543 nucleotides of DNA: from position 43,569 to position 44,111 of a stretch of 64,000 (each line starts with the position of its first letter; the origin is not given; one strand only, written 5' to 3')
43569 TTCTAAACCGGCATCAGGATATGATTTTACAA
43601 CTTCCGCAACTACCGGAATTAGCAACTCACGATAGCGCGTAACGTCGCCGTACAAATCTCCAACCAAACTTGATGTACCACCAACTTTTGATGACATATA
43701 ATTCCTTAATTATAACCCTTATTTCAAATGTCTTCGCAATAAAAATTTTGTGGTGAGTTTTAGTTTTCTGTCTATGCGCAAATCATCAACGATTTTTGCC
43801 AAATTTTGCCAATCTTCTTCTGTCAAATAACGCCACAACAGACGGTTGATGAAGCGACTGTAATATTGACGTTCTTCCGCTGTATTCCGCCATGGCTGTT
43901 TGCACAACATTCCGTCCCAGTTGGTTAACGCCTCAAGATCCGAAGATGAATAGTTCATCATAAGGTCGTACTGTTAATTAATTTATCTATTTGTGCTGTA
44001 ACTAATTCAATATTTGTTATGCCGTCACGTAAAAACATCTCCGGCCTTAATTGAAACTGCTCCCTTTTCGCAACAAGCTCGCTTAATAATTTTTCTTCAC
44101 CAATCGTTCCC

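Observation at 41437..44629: AbiEii/DUF1814-like nucleotidyltransferase translationally coupled to a conserved 80-aa protein, with a second pseudogenised copy of the small gene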

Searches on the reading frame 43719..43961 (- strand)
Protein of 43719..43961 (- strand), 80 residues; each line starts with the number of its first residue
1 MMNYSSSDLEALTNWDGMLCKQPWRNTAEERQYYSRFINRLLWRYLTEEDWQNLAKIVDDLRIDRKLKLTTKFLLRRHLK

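Call 3: search_protein_families(library=pfam, proteins=[window:43719-43961:-], max_evalue=0.1)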
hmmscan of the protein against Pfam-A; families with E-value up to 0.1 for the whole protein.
window:43719-43961:- (80 aa): 0 families

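Call 9: search_protein_families(library=padloc, proteins=[window:43719-43961:-], max_evalue=1)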
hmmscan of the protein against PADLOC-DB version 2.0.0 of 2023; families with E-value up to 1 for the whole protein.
window:43719-43961:- (80 aa): 2 families
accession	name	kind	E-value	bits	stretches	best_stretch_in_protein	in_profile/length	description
PDLC02147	Csn2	-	0.018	13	1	17-60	60-102/222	-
PDLC01180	Csn2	-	0.018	12.9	1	4-58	48-101/222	Csn2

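Call 10: search_protein_families(library=ncbifam, proteins=[window:43719-43961:-], max_evalue=1)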
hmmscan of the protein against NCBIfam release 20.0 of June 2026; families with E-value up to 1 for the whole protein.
window:43719-43961:- (80 aa): 1 family
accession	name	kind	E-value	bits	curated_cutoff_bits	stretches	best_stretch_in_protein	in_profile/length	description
NF047373.1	BB0259_flg_lyt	exception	0.051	12.3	234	1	27-59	351-383/705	flagellar assembly lytic transglycosylase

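Call 12: search_solved_structures(query=window:43719-43961:-, max_evalue=10)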
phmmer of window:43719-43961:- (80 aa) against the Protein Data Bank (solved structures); distinct sequences matched with E-value up to 10: 0.

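Call 13: find_homologous_proteins(query=window:43719-43961:-, max_evalue=0.01)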
Query window:43719-43961:- (80 aa): 11 proteins with E <= 0.01 among 11 candidates.
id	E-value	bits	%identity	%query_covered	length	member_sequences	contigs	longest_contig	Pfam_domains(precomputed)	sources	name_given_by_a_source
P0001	5.0e-41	156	85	100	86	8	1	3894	-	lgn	-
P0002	3.7e-33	131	68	100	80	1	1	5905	-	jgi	jgi:hypothetical protein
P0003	4.0e-31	124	66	99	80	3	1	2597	-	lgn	-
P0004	1.3e-30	122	66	99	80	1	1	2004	-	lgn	-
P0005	1.4e-30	122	66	99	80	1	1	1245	-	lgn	-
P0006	1.7e-30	122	68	100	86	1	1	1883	-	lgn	-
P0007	1.6e-29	119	63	99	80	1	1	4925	-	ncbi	-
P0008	2.6e-29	118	67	98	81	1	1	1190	-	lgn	-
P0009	3.8e-29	118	62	99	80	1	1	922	-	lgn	-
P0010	7.6e-29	117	61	100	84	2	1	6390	-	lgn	-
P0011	2.1e-27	112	60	100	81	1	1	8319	-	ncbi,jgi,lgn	-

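Call 14: find_encoding_contigs(protein=P0011, flank=6000, max_places=3)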
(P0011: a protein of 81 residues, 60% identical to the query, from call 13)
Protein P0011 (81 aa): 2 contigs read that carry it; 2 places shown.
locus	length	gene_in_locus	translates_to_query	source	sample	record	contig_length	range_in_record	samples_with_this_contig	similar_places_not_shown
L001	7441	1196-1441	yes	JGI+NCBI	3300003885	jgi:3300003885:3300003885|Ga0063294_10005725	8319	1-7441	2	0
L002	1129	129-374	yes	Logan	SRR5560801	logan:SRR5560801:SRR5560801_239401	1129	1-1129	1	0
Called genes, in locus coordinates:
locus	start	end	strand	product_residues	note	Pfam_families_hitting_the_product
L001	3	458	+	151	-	?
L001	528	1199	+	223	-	PF08843:AbiEii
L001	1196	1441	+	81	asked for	-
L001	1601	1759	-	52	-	-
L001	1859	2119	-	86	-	-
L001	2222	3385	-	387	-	PF01548:DEDD_Tnp_IS110, PF02371:Transposase_20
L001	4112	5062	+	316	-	-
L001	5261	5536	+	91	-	-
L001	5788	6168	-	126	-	-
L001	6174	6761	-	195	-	PF00561:Abhydrolase_1 (faint), PF06821:Ser_hydrolase, PF12697:Abhydrolase_6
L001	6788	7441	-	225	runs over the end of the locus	PF03167:UDG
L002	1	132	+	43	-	?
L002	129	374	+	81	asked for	-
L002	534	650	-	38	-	-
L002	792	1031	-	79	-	-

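Call 15: find_encoding_contigs(protein=P0010, flank=6000, max_places=3)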
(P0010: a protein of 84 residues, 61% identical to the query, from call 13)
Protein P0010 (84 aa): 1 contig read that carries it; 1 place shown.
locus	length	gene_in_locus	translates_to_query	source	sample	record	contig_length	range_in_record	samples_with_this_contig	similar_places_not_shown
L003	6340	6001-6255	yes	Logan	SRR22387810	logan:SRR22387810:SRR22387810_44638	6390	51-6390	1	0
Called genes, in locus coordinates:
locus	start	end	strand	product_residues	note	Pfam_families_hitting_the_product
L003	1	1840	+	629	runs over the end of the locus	?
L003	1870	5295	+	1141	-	PF13401:AAA_22 (weak), PF07728:AAA_5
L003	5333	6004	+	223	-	PF08843:AbiEii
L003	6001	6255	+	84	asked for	-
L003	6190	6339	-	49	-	?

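Call 16: find_encoding_contigs(protein=P0002, flank=6000, max_places=3)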
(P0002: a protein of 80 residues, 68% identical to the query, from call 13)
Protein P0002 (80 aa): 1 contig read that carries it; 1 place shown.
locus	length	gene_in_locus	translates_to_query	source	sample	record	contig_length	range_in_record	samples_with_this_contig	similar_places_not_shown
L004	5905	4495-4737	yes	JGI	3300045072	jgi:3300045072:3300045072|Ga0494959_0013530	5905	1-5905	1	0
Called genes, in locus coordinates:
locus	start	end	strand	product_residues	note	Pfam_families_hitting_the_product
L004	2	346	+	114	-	?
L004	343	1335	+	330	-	PF02779:Transket_pyr, PF22613:Transketolase_C_1 (weak), PF02780:Transketolase_C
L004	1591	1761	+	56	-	-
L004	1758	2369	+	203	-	PF00702:Hydrolase, PF13419:HAD_2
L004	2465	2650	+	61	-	-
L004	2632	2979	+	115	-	-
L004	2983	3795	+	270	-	PF00459:Inositol_P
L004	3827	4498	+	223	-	PF08843:AbiEii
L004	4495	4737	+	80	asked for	-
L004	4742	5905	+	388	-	?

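Call 17: find_encoding_contigs(protein=P0007, flank=6000, max_places=3)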
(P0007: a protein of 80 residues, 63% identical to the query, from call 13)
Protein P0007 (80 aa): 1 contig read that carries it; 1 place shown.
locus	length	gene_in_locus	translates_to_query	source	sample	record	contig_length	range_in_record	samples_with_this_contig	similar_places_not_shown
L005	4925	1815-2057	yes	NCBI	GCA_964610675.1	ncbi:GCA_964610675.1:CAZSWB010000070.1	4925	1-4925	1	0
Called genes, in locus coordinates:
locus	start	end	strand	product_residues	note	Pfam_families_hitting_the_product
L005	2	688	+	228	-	?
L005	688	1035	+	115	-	PF00338:Ribosomal_S10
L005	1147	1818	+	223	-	PF08843:AbiEii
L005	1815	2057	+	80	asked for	-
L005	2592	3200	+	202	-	PF00297:Ribosomal_L3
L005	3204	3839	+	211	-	PF00573:Ribosomal_L4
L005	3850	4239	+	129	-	PF00276:Ribosomal_L23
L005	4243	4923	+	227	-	?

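Call 18: find_encoding_contigs(protein=P0001, flank=6000, max_places=3)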
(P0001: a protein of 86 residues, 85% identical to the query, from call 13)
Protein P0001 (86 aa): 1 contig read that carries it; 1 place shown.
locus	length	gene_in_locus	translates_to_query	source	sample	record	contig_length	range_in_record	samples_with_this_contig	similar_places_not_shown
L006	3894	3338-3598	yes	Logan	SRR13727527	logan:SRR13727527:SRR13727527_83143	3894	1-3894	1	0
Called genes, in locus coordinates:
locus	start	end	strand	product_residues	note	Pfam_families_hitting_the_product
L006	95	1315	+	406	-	PF00579:tRNA-synt_1b, PF22421:SYY_C-terminal, PF01479:S4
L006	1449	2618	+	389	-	PF13191:AAA_16 (weak), PF25199:nSTAND_NTPase5, PF01637:ATPase_2, PF13173:AAA_14, PF13401:AAA_22 (faint), PF13635:DUF4143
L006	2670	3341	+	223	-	PF08843:AbiEii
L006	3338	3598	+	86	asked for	-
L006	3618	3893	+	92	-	?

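Call 37: predict_structure(alignment_id=A1)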
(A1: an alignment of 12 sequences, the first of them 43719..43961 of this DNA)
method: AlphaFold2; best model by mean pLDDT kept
length: 80 residues; sequences in the alignment: 12
mean_pLDDT: 85.0   pTM: 0.67
mean pLDDT of the five models: 85.0, 83.4, 80.8, 79.3, 69.2
residues with pLDDT >= 90: 37; 70-90: 27; 50-70: 16; < 50: 0
segments of 3 or more residues with pLDDT < 50: none
pLDDT, mean of each block of 10 residues (from residue 1): 72 62 82 90 90 95 96 92
secondary structure, 60 per line:
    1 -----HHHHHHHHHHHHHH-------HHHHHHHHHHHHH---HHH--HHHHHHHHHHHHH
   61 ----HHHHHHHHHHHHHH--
elements in order: H6-19 H27-39 H48-60 H65-78

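Call 42: search_protein_representatives(alignment_id=A1)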
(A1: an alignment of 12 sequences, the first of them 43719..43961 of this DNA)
Query: 12 sequences, 80 profile positions. Proteins with E-value up to 0.001 (for the whole library): 8; up to 1e-10: 4; up to 1e-30: 0. The best 8 are listed.
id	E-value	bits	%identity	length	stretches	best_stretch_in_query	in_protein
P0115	5.8e-28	112.8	-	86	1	2-79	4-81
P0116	4.4e-24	100.4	-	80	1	1-76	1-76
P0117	1.7e-23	98.5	-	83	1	1-79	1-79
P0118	7.2e-16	74.0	-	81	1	4-68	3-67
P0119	2.2e-09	53.3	-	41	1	41-79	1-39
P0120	1.1e-07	47.8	-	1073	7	42-65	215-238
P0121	9.0e-05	38.5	-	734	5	5-22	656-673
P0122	7.4e-04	35.6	-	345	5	8-54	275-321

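Call 44: fold_search(model_id=the predicted structure, library=pdb)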
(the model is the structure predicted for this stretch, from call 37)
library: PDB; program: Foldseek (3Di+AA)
matches with E <= 10: 20; with E <= 0.001: 0
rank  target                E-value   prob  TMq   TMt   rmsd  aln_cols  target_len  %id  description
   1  1kfr                  4.6e+00  0.06  0.27  0.17  14.0        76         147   17  Structural plasticity in the eight-helix fold of a trematode hemoglobin (released 2002-04-24)
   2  9c8u_B                4.6e+00  0.06  0.25  0.09  11.6        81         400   11  Human PRC2 - RvLEAM (short) (1:6 molar ratio), cross-linked 10 min (released 2024-09-04)
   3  5aqf_D                4.9e+00  0.04  0.25  0.19  14.7        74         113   16  Fragment-based screening of HSP70 sheds light on the functional role of ATP-binding site residues (released 2016-10-05)
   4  5jjo                  5.5e+00  0.06  0.30  0.13   8.2        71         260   17  The crystal structure of immunity protein PA5088 from Pseudomonas aeruginosa (released 2016-08-31)
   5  8vb2_E                5.9e+00  0.07  0.33  0.05  10.6        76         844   12  C4 pre-infection ejectosome of the mature bacteriophage PhiM1 particle (released 2024-10-23)
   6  7td5_C                5.9e+00  0.06  0.28  0.18  11.6        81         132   11  Structure of human PRC2-EZH1 containing phosphorylated SUZ12 (released 2022-11-16)
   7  8eqv_B                5.9e+00  0.05  0.27  0.09  11.6        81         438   11  Cryo-EM structure of PRC2 in complex with the long isoform of AEBP2 (released 2024-07-31)
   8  4heh_A                6.2e+00  0.03  0.22  0.11  12.9        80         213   18  Crystal structure of AppA SCHIC domain from Rb. sphaeroides (released 2013-09-18)
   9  9c59_B                6.6e+00  0.08  0.35  0.08   5.8        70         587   16  Human AP-3 dimer bound to myristoylated Arf1 (Q71L) and LAMP1 cargo on a lipid nanodisc (released 2024-12-18)
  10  5aqp_D                6.6e+00  0.03  0.25  0.20  14.7        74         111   16  Fragment-based screening of HSP70 sheds light on the functional role of ATP-binding site residues (released 2016-10-05)
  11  5hyn_C                7.1e+00  0.05  0.28  0.21  11.6        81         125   11  Structure of Human Polycomb Repressive Complex 2 (PRC2) with oncogenic histone H3K27M peptide (released 2016-05-11)
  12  8fyh_B                7.1e+00  0.05  0.28  0.09  11.6        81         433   11  G4 RNA-mediated PRC2 dimer (released 2023-10-04)
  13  7qoc_A                7.1e+00  0.04  0.27  0.14   9.4        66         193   26  Se-Met derivative structure of a small alarmone hydrolase (RelH) from Corynebacterium glutamicum (released 2022-07-13)
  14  5aqg_D                7.1e+00  0.03  0.25  0.19  14.7        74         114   15  Fragment-based screening of HSP70 sheds light on the functional role of ATP-binding site residues (released 2016-10-05)
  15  3jcg_E                7.1e+00  0.03  0.26  0.08  14.9        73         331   14  Cryo-EM structure of the magnesium channel CorA in the magnesium-free, asymmetric open state I (released 2016-02-17)
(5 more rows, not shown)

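Call 50: fold_search(model_id=the predicted structure, library=viral)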
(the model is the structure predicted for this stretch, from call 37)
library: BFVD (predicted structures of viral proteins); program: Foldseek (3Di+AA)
matches with E <= 10: 42; with E <= 0.001: 0
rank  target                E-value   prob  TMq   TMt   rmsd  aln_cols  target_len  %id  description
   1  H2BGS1                2.1e+00  0.16  0.39  0.13   9.6        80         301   18  Coat protein [Grapevine leafroll-associated virus 7]
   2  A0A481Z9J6            2.8e+00  0.06  0.25  0.20  12.3        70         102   16  Uncharacterized protein [Pithovirus LCPAC401]
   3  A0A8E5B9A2            3.2e+00  0.12  0.36  0.40   9.0        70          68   16  (no name in the UniProt tables at hand)
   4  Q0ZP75                3.4e+00  0.06  0.30  0.13  17.3        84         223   13  Uncharacterized protein [Neodiprion abietis nucleopolyhedrovirus]
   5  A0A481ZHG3            4.0e+00  0.08  0.36  0.33   9.4        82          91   15  Uncharacterized protein [Pithovirus LCPAC406]
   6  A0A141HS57            4.0e+00  0.08  0.35  0.20  10.8        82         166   13  (no name in the UniProt tables at hand)
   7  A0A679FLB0            4.0e+00  0.07  0.29  0.28  13.3        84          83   14  Uncharacterized protein [Cronobacter phage vB_CsaP_009]
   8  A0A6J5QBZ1            4.0e+00  0.06  0.30  0.30  11.3        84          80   15  Uncharacterized protein [uncultured Caudovirales phage]
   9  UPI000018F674         4.3e+00  0.05  0.31  0.10  18.0        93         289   15  (no name look-up for this kind of identifier)
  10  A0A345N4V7            4.3e+00  0.04  0.28  0.26  13.3        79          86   18  (no name in the UniProt tables at hand)
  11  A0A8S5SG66            4.8e+00  0.08  0.30  0.43   4.2        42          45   21  Uncharacterized protein [Siphoviridae sp. ctxvK3]
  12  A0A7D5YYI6            4.8e+00  0.06  0.34  0.24  17.6        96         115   14  (no name in the UniProt tables at hand)
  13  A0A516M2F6            5.2e+00  0.08  0.36  0.29  12.0        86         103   20  (no name in the UniProt tables at hand)
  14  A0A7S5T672            5.2e+00  0.06  0.34  0.27  13.8        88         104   15  (no name in the UniProt tables at hand)
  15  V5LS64                5.2e+00  0.04  0.27  0.20  11.7        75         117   19  (no name in the UniProt tables at hand)
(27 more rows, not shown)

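Call 52: list_cluster_members(proteins=[P0012, window:43719-43961:-, window:44693-45889:-])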
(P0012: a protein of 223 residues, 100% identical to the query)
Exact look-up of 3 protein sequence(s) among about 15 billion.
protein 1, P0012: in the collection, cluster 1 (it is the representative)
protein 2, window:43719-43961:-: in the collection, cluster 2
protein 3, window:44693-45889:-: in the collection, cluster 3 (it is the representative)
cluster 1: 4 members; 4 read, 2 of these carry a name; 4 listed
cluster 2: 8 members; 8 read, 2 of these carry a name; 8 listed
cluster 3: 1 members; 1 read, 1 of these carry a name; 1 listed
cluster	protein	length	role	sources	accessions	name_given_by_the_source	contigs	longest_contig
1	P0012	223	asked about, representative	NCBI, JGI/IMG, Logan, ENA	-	hypothetical protein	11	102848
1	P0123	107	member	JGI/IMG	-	hypothetical protein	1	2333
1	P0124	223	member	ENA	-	-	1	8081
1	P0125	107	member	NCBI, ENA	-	-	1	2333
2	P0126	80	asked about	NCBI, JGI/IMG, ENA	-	hypothetical protein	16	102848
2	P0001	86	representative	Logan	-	-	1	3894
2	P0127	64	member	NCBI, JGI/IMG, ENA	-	hypothetical protein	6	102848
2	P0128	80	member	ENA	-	-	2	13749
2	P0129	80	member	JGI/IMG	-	-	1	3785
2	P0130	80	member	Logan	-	-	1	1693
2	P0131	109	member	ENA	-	-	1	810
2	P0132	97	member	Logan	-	-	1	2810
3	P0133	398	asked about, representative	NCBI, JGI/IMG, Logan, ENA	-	tyrosyl-tRNA synthetase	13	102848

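Call 79: find_related_loci(query=A5, collection=metagenome_contigs, flank=3000)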
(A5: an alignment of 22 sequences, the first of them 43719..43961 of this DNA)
Query A5 (80 aa) in metagenome_contigs; peptide patterns used: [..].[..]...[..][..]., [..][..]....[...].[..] (x = any residue, [..] = any of these).
53 stretches matched a pattern; 19 encode a relative of the query (tblastn E <= 1e-3); 19 distinct loci.
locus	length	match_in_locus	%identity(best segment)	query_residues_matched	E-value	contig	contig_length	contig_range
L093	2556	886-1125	69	1-80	4e-39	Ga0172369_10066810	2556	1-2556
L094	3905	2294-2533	69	1-80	4e-39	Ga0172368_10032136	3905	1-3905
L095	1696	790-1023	67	1-78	7e-36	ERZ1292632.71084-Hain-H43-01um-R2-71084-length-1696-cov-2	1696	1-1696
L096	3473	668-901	67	1-78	1e-35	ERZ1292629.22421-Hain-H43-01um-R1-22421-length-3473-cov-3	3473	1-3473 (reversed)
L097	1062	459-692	64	1-78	9e-36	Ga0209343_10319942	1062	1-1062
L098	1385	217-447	62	4-80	5e-34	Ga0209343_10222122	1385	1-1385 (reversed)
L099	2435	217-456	59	1-80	3e-33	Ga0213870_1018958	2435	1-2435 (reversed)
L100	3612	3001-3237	58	1-79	1e-32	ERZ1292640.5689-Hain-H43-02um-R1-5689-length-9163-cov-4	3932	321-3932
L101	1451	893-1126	59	1-78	2e-32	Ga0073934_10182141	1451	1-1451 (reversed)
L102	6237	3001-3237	59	1-79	3e-32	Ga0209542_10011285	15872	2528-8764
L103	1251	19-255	59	1-79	4e-32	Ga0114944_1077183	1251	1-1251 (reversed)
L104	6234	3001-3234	62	1-78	1e-31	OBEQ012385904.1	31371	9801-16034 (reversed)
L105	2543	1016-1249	59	1-78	1e-30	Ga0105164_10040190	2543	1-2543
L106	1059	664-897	55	1-78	6e-31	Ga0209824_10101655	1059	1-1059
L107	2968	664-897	55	1-78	3e-30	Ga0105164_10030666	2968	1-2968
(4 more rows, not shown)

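Call 90: search_protein_families(library=phrogs, proteins=[window:43719-43961:-], max_evalue=0.1)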
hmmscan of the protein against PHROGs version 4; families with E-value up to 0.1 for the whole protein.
window:43719-43961:- (80 aa): 1 family
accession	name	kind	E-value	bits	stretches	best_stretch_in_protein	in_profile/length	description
phrog_32356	-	unknown function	0.00062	20.7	1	29-65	10-43/43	-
